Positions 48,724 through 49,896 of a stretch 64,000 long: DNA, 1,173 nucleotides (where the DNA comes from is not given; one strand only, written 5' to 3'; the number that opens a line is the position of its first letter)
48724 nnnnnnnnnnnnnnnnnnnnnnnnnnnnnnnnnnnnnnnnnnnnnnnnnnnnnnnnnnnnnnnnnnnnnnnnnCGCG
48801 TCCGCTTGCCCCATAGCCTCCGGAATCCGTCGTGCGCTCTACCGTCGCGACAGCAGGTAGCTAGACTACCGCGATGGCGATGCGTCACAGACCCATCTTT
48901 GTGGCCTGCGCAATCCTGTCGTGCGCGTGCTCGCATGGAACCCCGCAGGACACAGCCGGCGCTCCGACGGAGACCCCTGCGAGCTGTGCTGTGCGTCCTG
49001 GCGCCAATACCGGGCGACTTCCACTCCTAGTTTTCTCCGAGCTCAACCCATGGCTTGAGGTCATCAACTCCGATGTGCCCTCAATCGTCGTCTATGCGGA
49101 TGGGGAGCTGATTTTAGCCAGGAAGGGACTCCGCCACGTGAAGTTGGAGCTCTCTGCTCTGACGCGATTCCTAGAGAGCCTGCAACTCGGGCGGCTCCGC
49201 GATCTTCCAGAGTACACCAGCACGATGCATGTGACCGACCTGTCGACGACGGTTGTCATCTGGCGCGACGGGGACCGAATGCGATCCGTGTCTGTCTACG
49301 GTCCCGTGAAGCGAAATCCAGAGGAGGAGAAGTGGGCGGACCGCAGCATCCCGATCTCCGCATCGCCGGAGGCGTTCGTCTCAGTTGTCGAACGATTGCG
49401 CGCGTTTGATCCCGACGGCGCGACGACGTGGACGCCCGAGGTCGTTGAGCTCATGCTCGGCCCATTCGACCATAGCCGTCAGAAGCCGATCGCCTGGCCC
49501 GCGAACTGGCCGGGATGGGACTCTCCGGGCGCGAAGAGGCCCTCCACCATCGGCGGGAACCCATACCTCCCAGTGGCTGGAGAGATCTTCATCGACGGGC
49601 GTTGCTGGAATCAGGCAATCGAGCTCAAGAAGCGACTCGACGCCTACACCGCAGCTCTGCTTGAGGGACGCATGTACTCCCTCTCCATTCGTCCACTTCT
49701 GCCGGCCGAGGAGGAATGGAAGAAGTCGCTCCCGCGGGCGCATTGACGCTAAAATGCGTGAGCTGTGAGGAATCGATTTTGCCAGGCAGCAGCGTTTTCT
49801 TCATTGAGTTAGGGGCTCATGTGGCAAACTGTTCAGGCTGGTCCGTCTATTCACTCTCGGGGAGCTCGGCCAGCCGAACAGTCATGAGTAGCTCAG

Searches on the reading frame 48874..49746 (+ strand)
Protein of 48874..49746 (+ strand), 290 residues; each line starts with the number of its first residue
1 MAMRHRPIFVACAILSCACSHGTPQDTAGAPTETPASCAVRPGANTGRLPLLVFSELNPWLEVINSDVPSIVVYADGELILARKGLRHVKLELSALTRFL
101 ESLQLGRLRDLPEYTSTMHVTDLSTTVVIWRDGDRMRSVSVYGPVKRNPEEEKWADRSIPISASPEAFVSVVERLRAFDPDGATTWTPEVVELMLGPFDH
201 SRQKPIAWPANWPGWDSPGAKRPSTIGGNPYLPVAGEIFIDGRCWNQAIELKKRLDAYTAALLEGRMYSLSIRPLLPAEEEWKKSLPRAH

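Call 6: search_protein_families(library=pfam, proteins=[window:48874-49746:+], max_evalue=0.01)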
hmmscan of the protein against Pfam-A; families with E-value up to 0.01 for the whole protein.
window:48874-49746:+ (290 aa): 1 family
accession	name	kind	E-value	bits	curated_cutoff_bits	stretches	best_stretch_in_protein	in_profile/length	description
PF20033.5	DUF6438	-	0.00011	22.9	30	1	76-158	30-111/116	Domain of unknown function (DUF6438)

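Call 28: search_protein_families(library=padloc, proteins=[window:48874-49746:+], max_evalue=0.001)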
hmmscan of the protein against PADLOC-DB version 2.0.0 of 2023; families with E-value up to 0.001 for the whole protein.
window:48874-49746:+ (290 aa): 0 families
